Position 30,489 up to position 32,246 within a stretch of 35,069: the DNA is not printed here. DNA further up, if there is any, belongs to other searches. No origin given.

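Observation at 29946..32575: Autoregulated lexA followed by an exonuclease-Cho fusion translationally coupled to a SET methyltransferase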

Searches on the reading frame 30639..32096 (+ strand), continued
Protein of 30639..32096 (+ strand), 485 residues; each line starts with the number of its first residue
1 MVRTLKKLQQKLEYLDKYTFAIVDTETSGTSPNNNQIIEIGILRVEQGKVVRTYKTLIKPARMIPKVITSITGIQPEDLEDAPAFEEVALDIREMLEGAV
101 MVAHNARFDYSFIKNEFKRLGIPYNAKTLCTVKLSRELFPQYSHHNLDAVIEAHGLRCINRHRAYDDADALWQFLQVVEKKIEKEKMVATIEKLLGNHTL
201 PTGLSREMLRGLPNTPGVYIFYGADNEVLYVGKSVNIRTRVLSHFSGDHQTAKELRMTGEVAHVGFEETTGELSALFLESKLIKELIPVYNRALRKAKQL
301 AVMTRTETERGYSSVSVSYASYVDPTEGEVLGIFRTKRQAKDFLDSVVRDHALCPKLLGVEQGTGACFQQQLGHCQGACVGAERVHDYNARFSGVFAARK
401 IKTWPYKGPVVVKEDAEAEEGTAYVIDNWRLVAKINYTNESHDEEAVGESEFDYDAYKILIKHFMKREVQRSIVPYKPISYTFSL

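Call 40: find_encoding_contigs(protein=P0128, flank=4000, max_places=2)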
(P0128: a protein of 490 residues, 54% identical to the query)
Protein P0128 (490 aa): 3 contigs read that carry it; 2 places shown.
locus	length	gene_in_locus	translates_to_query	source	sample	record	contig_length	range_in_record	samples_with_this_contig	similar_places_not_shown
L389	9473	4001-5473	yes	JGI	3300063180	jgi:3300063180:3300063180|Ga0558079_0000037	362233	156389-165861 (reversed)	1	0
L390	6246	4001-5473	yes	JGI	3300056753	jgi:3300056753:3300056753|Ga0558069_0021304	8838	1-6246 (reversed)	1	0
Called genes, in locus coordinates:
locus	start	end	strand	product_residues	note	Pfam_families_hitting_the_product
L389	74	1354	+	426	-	PF01262:AlaDh_PNT_C (weak), PF03486:HI0933_like, PF07992:Pyr_redox_2 (weak), PF00070:Pyr_redox (faint), PF00890:FAD_binding_2, PF01134:GIDA (faint), PF12831:FAD_oxidored, PF22780:HI0933_like_1st, +1 more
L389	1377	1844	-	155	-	-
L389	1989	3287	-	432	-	PF00817:IMS, PF11799:IMS_C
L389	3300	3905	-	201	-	PF00717:Peptidase_S24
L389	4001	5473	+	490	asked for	PF00929:RNase_T, PF01541:GIY-YIG, PF27096:UvrC_M, PF27115:Cho_C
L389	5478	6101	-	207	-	PF02525:Flavodoxin_2, PF03358:FMN_red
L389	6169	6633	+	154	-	PF06094:GGACT (weak)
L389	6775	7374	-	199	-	PF03193:RsgA_GTPase (weak), PF01926:MMR_HSR1, PF02421:FeoB_N, PF00009:GTP_EFTU (weak)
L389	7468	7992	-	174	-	PF01878:EVE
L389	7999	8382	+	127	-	-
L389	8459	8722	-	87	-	-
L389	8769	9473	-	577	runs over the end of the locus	-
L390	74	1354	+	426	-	PF01262:AlaDh_PNT_C (weak), PF03486:HI0933_like, PF07992:Pyr_redox_2 (weak), PF00070:Pyr_redox (faint), PF00890:FAD_binding_2, PF01134:GIDA (faint), PF12831:FAD_oxidored, PF22780:HI0933_like_1st, +1 more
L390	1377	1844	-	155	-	-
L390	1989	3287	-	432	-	PF00817:IMS, PF11799:IMS_C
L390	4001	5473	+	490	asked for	PF00929:RNase_T, PF01541:GIY-YIG, PF27096:UvrC_M, PF27115:Cho_C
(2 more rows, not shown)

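Call 43: search_solved_structures(query=window:30639-32096:+, max_evalue=0.001)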
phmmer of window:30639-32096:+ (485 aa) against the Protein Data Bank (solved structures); distinct sequences matched with E-value up to 0.001: 17.
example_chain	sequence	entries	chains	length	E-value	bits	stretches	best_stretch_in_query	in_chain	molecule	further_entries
2p1j_A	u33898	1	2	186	1e-29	106.8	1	18-180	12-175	DNA polymerase III polC-type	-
8zef_A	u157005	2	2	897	9.8e-27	97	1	18-186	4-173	3'-5' exonuclease DinG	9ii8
9qpc_A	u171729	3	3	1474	1.2e-17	67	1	13-178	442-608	DNA polymerase III PolC-type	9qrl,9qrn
8fyc_K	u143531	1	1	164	7.9e-14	54.4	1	20-171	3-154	DEDDh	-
8fy9_A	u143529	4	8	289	2.3e-13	52.9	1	19-171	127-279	Cas2-DEDDh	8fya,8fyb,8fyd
8h18_A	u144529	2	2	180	2.8e-13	52.6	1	20-183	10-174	DnaQ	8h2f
2gui_A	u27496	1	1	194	8.2e-13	51.1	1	22-157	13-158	DNA polymerase III epsilon subunit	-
1j53_A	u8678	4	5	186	1e-12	50.8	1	22-156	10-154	DNA polymerase III, epsilon chain | DNA polymerase III epsilon subunit | DNA POLYMERASE III SUBUNIT EPSILON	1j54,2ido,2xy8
5fku_D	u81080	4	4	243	1.9e-12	49.8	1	22-157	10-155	DNA POLYMERASE III SUBUNIT EPSILON | DNA POLYMERASE III EPSILON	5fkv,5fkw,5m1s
1yd6_A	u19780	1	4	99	1.7e-11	46.7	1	206-298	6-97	UvrC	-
4fzx_C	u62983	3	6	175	8.9e-06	27.9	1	21-148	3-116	Exodeoxyribonuclease 10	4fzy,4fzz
1ycz_A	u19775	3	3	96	3e-05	26.1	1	210-295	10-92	UvrABC system protein C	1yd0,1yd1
1yd3_A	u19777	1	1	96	5.8e-05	25.2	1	210-295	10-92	UvrABC system protein C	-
1yd4_A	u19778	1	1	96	0.0001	24.4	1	210-295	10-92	UvrABC system protein C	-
1yd2_A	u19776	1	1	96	0.00011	24.3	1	210-295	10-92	UvrABC system protein C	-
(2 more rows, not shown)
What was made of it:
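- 30639..32096 (+): Cho+Exo nuclease, 485 aa: DEDDh 3'-5' exonuclease, GIY-YIG, a four-Cys region and a Cho C-terminal domain. Call 43: PolC and DinG exonuclease and UvrC N-terminal structures.
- On Cho+Exo (UvrC-like GIY-YIG) nuclease: UvrC N-terminal structures match (call 43).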

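Call 56: search_protein_families(library=pfam, proteins=[L140:6513-6947:+, L142:6468-6893:+, L304:5474-5905:+, L136:4944-5375:+, L136:2131-3375:+, L136:1510-2094:+], max_evalue=0.01)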
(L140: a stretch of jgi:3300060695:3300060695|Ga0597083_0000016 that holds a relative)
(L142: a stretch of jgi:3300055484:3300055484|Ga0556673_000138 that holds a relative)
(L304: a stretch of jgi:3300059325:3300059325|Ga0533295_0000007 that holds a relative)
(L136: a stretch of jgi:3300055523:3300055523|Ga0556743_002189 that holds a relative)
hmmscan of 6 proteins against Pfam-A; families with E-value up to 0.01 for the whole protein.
L140:6513-6947:+ (144 aa): 1 family
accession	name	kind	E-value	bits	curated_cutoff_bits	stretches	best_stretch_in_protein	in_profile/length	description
PF00856.33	SET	-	1.8e-07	31.9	22.4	1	23-129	1-104/105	SET domain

L142:6468-6893:+ (141 aa): 1 family
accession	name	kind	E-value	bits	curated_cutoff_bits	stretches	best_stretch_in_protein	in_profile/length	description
PF00856.33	SET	-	8e-09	36.3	22.4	1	23-129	1-104/105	SET domain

L304:5474-5905:+ (143 aa): 1 family
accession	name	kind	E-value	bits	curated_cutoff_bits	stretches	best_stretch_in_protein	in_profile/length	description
PF00856.33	SET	-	7.2e-07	30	22.4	1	23-129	1-104/105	SET domain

L136:4944-5375:+ (143 aa): 2 families
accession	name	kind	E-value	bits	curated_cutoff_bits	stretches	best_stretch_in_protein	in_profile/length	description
PF00856.33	SET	-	9.9e-23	81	22.4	1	22-114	1-104/105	SET domain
PF21549.2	PRDM2_PR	-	0.00019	21.6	27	1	16-121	6-119/123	PR domain zinc finger protein 2, PR domain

L136:2131-3375:+ (414 aa): 2 families
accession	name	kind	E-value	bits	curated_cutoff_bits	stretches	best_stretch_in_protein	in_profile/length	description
PF00817.25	IMS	-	8.7e-44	149.4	23.2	1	16-160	1-147/148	impB/mucB/samB family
PF11799.13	IMS_C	-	1.6e-14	54.7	20.7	1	250-359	2-109/109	impB/mucB/samB family C-terminal domain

L136:1510-2094:+ (194 aa): 2 families
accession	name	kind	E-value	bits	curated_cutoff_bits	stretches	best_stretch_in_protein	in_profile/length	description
PF00717.28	Peptidase_S24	-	3.1e-22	78.9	23.3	1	69-187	2-115/116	Peptidase S24-like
PF08922.17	DUF1905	-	0.0085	16.6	24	0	90-125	44-79/81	Domain of unknown function (DUF1905)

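Call 61: find_homologous_proteins(query=L142:6468-6893:+)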
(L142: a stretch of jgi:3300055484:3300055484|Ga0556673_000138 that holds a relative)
Query L142:6468-6893:+ (141 aa): 359 proteins with E <= 0.001 among 404 candidates; the best 120 are listed.
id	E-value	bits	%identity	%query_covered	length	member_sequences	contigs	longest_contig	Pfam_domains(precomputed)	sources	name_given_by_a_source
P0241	1.3e-89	315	99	100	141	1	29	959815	PF00856.34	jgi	jgi:SET domain-containing protein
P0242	2.2e-79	282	89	100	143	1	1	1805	PF00856.34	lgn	-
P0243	8.9e-77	274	89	99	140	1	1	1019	PF00856.34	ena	-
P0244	1.9e-76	273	86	99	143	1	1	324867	PF00856.34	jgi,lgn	jgi:hypothetical protein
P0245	2.1e-76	273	87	99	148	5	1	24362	PF00856.34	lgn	-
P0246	3.3e-76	272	85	99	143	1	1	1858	PF00856.34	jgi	-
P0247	3.9e-76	272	86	99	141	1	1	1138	PF00856.34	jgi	jgi:hypothetical protein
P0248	2.5e-75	269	86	99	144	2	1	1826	PF00856.34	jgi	jgi:hypothetical protein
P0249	3.0e-75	269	86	99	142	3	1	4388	PF00856.34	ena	-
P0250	5.0e-74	265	84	99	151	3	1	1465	PF00856.34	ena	-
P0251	1.1e-73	264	83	99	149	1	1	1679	PF00856.34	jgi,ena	-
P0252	1.4e-73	263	85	96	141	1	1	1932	PF00856.34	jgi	jgi:hypothetical protein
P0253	1.9e-73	263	86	99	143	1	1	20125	PF00856.34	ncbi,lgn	-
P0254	4.0e-73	262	86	99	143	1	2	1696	PF00856.34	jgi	jgi:SET domain-containing protein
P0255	3.9e-71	255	82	96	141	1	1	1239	PF00856.34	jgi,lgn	jgi:SET domain-containing protein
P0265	8.3e-64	232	75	99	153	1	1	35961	PF00856.34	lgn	-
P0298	6.9e-59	216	71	96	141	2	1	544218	PF00856.34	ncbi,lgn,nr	ncbi:SET domain-containing protein [Candidatus Parcubacteria bacterium]|nr:SET domain-containing pro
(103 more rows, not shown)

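Call 63: find_encoding_contigs(protein=P0298, flank=4000, max_places=2)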
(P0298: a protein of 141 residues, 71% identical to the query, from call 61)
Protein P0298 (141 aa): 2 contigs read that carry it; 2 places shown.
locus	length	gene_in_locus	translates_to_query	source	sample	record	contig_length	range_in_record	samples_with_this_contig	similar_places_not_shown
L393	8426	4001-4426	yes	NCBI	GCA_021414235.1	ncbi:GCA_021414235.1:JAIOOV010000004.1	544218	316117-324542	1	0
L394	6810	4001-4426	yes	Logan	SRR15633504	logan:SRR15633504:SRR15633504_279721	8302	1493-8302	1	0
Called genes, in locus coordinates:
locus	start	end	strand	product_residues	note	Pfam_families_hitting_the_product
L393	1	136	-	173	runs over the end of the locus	-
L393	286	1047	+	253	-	-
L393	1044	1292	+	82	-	-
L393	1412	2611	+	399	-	-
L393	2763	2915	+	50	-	PF18930:DUF5679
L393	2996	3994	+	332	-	PF13354:Beta-lactamase2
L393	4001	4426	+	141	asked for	PF00856:SET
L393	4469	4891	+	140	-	PF00856:SET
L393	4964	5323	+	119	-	PF02325:CCB3_YggT (weak)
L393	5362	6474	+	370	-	PF16656:Pur_ac_phosph_N (faint), PF00041:fn3 (faint), PF16655:PhoD_N (faint), PF25059:FN3_DSCAM-DSCAML_C (faint), PF23376:Fn3_VIN3 (faint)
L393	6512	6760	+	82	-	PF04226:Transgly_assoc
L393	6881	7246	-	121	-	-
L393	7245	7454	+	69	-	-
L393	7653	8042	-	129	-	PF07681:DoxX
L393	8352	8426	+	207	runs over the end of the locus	PF01471:PG_binding_1, PF16656:Pur_ac_phosph_N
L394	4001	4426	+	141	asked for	PF00856:SET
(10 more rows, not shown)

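Call 64: find_encoding_contigs(protein=P0265, flank=4000, max_places=2)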
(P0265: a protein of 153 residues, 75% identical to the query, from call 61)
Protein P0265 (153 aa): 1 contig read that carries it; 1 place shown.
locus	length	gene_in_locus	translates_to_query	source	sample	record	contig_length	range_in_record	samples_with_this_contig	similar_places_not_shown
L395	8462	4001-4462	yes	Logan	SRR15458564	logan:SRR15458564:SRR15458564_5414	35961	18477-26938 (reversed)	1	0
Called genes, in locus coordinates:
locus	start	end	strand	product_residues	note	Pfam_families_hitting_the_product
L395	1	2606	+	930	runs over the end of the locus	PF22778:VCPO_2nd (faint), PF01569:PAP2 (weak), PF01839:FG-GAP (faint), PF13517:FG-GAP_3, PF07593:UnbV_ASPIC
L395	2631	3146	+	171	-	PF06185:YecM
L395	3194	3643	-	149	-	-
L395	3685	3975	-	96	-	-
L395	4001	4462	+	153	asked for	PF00856:SET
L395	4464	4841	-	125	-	-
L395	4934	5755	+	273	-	PF01522:Polysacc_deac_1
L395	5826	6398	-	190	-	-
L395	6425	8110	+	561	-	-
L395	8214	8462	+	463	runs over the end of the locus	PF14821:Thr_synth_N, PF00291:PALP, PF24857:THR4_C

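Call 78: search_protein_families(library=ncbifam, proteins=[window:30639-32096:+, L142:6468-6893:+], max_evalue=0.001)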
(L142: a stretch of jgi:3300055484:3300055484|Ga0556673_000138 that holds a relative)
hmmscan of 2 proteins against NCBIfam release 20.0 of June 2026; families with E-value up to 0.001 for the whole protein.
window:30639-32096:+ (485 aa): 40 families (the best 25 are shown)
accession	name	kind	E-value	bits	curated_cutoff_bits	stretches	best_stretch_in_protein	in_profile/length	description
NF005906.0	PRK07883.1-4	equivalog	6.9e-79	265.7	495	1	15-382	3-380/563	DEDD exonuclease domain-containing protein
NF005907.0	PRK07883.1-5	equivalog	4.8e-68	230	454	1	15-395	25-410/584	DEDD exonuclease domain-containing protein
NF005905.0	PRK07883.1-3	equivalog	1.6e-65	221.8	508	1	14-393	20-400/581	DEDD exonuclease domain-containing protein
NF007833.0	PRK10545.1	equivalog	5.8e-58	196.3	367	1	206-469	25-281/289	excinuclease Cho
NF005904.0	PRK07883.1-2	equivalog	2.3e-49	168.2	969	1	15-390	27-405/584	DEDD exonuclease domain-containing protein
TIGR01407.1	dinG_rel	hypoth_equivalog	3e-47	161.4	547.7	1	19-185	1-168/889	putative DnaQ family exonuclease/DinG family helicase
NF005903.0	PRK07883.1-1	equivalog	2.5e-44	151.8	1038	1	15-375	37-405/642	DEDD exonuclease domain-containing protein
NF006316.0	PRK08517.1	equivalog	6.3e-42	143.7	247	1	8-195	60-244/270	3'-5' exonuclease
NF001688.0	PRK00448.1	equivalog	1.4e-41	142.1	873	1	12-194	417-599/1445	PolC-type DNA polymerase III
TIGR01405.1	polC_Gram_pos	equivalog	4.4e-41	140.6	1043.45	1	13-194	184-365/1211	DNA polymerase III subunit alpha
NF005981.0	PRK08074.1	equivalog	8.8e-41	139.8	789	1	19-186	4-173/931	ATP-dependent DNA helicase DinG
NF005289.0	PRK06807.1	equivalog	1.5e-32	113.1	335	1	19-188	9-178/313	3'-5' exonuclease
NF004719.0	PRK06063.1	equivalog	3.9e-32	111.4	389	1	18-203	16-200/331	DEDDh family exonuclease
TIGR00573.1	dnaq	subfamily_domain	6.9e-30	104.2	71.5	1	15-186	4-181/217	exonuclease, DNA polymerase III, epsilon subunit family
NF005836.0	PRK07740.1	equivalog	3.1e-29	102.1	261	1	9-184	46-228/244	hypothetical protein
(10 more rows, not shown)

L142:6468-6893:+ (141 aa): 0 families
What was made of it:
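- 30639..32096 (+): Call 78: NF007833 excinuclease Cho aligned at 206-469 to profile positions 25-281 of 289.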

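Call 87: search_protein_families(library=padloc, proteins=[window:30639-32096:+, L142:6468-6893:+], max_evalue=0.001)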
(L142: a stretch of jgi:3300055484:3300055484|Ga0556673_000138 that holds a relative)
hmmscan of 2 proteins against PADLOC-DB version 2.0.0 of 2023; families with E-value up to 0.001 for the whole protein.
window:30639-32096:+ (485 aa): 6 families
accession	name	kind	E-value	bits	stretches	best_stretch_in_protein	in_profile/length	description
PDLC05027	PDC-S48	-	4.2e-44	149.3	1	19-189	5-177/411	-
PDLC01247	DEDDh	-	5e-38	128.9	1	22-175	2-138/139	"CAS-I,CAS-II,CAS-III,CAS-IV,CAS-V,CAS-VI; associated"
PDLC05028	PDC-S48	-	8e-35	118.3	1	16-177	16-178/512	-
PDLC00753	Effector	-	6.2e-06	24.1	1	19-119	7-114/184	Exonuclease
PDLC04925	PDC-S14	-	0.00065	16.8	0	214-287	61-132/301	-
PDLC04921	PDC-S14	-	0.00071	16.9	0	214-250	47-88/280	-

L142:6468-6893:+ (141 aa): 0 families

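Call 88: find_encoding_contigs(protein=P0129, flank=4000, max_places=2)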
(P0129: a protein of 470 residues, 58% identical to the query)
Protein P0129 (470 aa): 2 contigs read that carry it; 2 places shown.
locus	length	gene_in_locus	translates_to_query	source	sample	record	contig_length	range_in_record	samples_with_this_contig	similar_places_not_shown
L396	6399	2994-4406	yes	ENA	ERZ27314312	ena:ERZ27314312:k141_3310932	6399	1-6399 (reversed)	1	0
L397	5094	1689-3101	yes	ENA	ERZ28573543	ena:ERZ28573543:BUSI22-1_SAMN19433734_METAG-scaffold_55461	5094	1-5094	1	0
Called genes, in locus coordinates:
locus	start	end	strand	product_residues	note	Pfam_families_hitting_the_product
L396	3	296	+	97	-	?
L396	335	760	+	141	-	-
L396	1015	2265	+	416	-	-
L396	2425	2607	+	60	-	-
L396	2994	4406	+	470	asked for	PF00929:RNase_T, PF01612:DNA_pol_A_exo1 (faint), PF13482:RNase_H_2 (faint), PF01541:GIY-YIG (weak), PF27096:UvrC_M, PF27115:Cho_C (weak)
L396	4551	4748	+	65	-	PF00313:CSD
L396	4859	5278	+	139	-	PF19545:DUF6069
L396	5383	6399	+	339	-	?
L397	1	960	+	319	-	?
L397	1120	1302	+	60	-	-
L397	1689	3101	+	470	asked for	PF00929:RNase_T, PF01612:DNA_pol_A_exo1 (faint), PF13482:RNase_H_2 (faint), PF01541:GIY-YIG (weak), PF27096:UvrC_M, PF27115:Cho_C (weak)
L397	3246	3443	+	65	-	PF00313:CSD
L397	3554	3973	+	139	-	PF19545:DUF6069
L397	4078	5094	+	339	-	?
